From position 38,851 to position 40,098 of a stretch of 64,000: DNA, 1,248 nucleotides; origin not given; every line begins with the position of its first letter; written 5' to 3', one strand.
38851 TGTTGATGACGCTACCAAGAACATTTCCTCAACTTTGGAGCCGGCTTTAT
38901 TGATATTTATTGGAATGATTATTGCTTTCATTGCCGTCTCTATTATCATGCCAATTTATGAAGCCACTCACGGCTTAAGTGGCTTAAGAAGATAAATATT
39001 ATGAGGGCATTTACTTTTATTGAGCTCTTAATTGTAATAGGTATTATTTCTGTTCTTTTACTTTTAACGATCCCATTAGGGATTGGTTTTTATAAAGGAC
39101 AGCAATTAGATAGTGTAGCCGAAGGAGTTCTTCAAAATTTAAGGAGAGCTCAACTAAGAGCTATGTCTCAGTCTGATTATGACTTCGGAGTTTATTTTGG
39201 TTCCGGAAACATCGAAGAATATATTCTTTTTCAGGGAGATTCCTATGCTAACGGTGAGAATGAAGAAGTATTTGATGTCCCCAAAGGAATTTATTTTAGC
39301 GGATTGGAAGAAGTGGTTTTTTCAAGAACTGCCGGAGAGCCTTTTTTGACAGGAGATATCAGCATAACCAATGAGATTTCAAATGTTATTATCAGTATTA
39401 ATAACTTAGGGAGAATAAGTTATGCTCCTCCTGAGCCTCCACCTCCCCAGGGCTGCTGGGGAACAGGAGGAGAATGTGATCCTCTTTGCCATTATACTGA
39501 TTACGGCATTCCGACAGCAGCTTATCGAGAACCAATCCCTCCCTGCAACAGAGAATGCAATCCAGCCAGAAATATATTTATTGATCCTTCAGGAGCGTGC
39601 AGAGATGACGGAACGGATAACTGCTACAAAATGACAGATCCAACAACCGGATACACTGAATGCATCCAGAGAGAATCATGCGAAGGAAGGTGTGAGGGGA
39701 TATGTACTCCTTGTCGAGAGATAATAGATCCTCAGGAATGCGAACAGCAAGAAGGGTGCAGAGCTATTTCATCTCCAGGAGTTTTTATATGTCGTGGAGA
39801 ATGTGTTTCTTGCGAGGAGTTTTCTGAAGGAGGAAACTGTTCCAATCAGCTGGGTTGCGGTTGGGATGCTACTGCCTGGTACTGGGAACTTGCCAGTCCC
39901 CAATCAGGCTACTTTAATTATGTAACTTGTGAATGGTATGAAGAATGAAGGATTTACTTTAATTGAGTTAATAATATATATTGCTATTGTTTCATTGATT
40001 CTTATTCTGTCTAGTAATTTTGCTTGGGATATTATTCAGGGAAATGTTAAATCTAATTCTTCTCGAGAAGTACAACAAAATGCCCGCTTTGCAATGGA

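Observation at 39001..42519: Tandem array of three prepilin-type genes sharing a near-identical ~500-bp 3' module for a ~22-Cys, CEWYEE-terminated domain, with stop/start overlaps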

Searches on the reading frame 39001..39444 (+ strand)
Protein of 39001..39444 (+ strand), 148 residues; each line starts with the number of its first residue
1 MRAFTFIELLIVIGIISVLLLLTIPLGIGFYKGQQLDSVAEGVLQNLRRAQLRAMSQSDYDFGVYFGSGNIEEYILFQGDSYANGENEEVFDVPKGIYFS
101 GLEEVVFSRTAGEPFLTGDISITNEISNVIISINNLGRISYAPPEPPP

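Call 97: search_solved_structures(query=A9, max_evalue=10)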
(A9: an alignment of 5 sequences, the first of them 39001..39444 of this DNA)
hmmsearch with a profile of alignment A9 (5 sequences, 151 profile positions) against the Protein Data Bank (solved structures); distinct sequences matched with E-value up to 10: 22.
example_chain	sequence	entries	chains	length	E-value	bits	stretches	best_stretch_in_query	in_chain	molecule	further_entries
9egp_A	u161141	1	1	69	5e-06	29.7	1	2-47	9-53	Geopilin domain 1 protein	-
7tgg_A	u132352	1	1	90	6e-06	29.5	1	2-56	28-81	Geopilin domain 1 protein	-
2m7g_A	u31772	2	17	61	5.1e-05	26.5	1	4-56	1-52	Geopilin domain 1 protein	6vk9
8tj2_C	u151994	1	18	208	0.00012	25.3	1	4-59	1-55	Type IV major pilin protein PilA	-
6gv9_A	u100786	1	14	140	0.00095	22.3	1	4-43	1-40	Prepilin peptidase-dependent protein D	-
9laa_A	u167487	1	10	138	0.0021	21.2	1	2-26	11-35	Type IV pilin protein PilA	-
8tob_GA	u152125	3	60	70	0.0035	20.5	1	5-42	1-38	Fimbrial protein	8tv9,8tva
6xxd_A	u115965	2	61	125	0.0043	20.2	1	4-42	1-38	PilA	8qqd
5kua_A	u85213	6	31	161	0.0083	19.3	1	4-36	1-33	pilin | Neisseria meningitidis PilE variant SB-GATDH | Neisseria meningitidis PilE, SB-DATDH variant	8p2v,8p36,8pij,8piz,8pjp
8p3b_A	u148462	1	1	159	0.009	19.2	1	4-36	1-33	Fimbrial protein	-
8qqj_J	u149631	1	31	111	0.0092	19.1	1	4-50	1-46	Type IV narrow pilus major component PilA5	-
6xxe_A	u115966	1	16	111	0.0092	19.1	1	4-48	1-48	Uncharacterized protein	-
2hi2_A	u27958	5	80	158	0.011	18.9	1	4-36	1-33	Fimbrial protein | PilA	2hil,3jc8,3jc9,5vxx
1ay2_A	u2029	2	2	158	0.011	18.9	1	4-36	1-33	TYPE 4 PILIN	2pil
3sok_A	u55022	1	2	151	0.015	18.5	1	4-33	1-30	Fimbrial protein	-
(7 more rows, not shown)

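Call 98: search_protein_families(library=ncbifam, alignment_id=A9, max_evalue=0.01)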
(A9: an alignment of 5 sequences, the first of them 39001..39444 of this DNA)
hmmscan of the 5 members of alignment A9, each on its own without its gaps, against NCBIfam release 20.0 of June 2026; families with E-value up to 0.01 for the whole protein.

A. member 1, window:39001-39444:+ (148 aa): 9 families
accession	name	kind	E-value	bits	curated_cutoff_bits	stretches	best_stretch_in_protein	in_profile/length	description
TIGR02596.1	TIGR02596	subfamily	9.4e-09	35.6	70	1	4-58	1-55/196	Verru_Chthon cassette protein D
NF040999.1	pilin_ComGC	equivalog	3.4e-07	30.4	75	1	2-25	2-25/84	competence type IV pilus major pilin ComGC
NF040982.1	ComGD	equivalog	1.4e-05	25.6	70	1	2-124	2-120/139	competence type IV pilus minor pilin ComGD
NF041775.1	typeIV_PilA_Myxo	equivalog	0.00032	20.7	400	1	2-59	11-67/214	type IV pilin protein PilA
TIGR02532.1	IV_pilin_GFxxxE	domain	0.00065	19.5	16.3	1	2-23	2-23/24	prepilin-type N-terminal cleavage/methylation domain-containing protein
NF007862.0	PRK10574.1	equivalog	0.0017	18.5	138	1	2-30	5-33/145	prepilin peptidase-dependent pilin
NF041013.1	T4P_ComGE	equivalog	0.0028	17.7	49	1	2-50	4-52/83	competence type IV pilus minor pilin ComGE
NF007800.0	PRK10506.1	equivalog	0.0034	17.2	158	0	2-56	9-63/163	prepilin peptidase-dependent protein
TIGR01708.2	typeII_sec_gspH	equivalog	0.0057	16.7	80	1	2-58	2-58/169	type II secretion system minor pseudopilin GspH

B. families by the number of members that match (of 5 scanned): 12 families
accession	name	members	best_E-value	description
NF040982.1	ComGD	5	5.2e-15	competence type IV pilus minor pilin ComGD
TIGR02596.1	TIGR02596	5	3.1e-09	Verru_Chthon cassette protein D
NF007862.0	PRK10574.1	5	1.7e-07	prepilin peptidase-dependent pilin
NF040999.1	pilin_ComGC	5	2.1e-07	competence type IV pilus major pilin ComGC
NF041775.1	typeIV_PilA_Myxo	5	2.4e-07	type IV pilin protein PilA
TIGR01708.2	typeII_sec_gspH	5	5.3e-07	type II secretion system minor pseudopilin GspH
TIGR02532.1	IV_pilin_GFxxxE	5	1e-06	prepilin-type N-terminal cleavage/methylation domain-containing protein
NF041013.1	T4P_ComGE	5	2e-06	competence type IV pilus minor pilin ComGE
NF007800.0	PRK10506.1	5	1e-05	prepilin peptidase-dependent protein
TIGR01710.1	typeII_sec_gspG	3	0.00011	type II secretion system major pseudopilin GspG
NF041002.1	pilin_ComGF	2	0.00044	competence type IV pilus minor pilin ComGF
TIGR02599.1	TIGR02599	1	0.0021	Verru_Chthon cassette protein C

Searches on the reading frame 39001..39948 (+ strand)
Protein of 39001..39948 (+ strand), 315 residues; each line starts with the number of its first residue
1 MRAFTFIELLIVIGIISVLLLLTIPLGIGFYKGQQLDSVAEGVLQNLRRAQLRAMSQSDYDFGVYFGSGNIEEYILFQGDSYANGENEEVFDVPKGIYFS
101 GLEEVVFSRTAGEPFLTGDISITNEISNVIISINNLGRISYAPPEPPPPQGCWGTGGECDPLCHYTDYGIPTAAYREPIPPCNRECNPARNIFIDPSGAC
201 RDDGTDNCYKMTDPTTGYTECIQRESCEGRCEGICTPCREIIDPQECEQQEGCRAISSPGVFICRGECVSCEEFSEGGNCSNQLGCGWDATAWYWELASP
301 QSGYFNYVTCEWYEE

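Call 5: search_protein_families(library=pfam, proteins=[window:39001-39948:+], max_evalue=0.1)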
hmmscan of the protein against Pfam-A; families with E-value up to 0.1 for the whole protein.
window:39001-39948:+ (315 aa): 1 family
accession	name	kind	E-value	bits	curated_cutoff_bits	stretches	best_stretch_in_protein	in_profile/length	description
PF07963.17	N_methyl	-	0.0058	16.6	21.2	1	2-22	5-25/27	Prokaryotic N-terminal methylation motif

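Call 7: search_protein_families(library=ncbifam, proteins=[window:39001-39948:+], max_evalue=1)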
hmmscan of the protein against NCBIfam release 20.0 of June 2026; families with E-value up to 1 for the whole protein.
window:39001-39948:+ (315 aa): 12 families
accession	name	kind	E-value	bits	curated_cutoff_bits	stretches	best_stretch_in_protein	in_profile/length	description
TIGR02596.1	TIGR02596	subfamily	3.7e-08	33.7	70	1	4-58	1-55/196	Verru_Chthon cassette protein D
NF040999.1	pilin_ComGC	equivalog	1.8e-05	24.8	75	1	2-25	2-25/84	competence type IV pilus major pilin ComGC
NF040982.1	ComGD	equivalog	0.0001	22.8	70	1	2-123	2-119/139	competence type IV pilus minor pilin ComGD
NF041775.1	typeIV_PilA_Myxo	equivalog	0.0013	18.7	400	1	2-59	11-67/214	type IV pilin protein PilA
TIGR02532.1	IV_pilin_GFxxxE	domain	0.002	17.9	16.3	1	2-23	2-23/24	prepilin-type N-terminal cleavage/methylation domain-containing protein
NF007862.0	PRK10574.1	equivalog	0.0047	17.1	138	1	2-28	5-31/145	prepilin peptidase-dependent pilin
NF041013.1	T4P_ComGE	equivalog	0.011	15.8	49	1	2-48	4-50/83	competence type IV pilus minor pilin ComGE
TIGR01708.2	typeII_sec_gspH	equivalog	0.022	14.8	80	1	3-58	3-58/169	type II secretion system minor pseudopilin GspH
NF007800.0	PRK10506.1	equivalog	0.026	14.4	158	1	2-56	9-63/163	prepilin peptidase-dependent protein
NF047827.1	T3SSXpsH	equivalog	0.12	12.2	160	1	4-57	3-56/145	type II secretion system protein XpsH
TIGR02599.1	TIGR02599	subfamily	0.16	11.1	256.5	1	3-24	1-22/361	Verru_Chthon cassette protein C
TIGR01710.1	typeII_sec_gspG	equivalog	0.22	11.5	88.85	1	2-29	1-28/134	type II secretion system major pseudopilin GspG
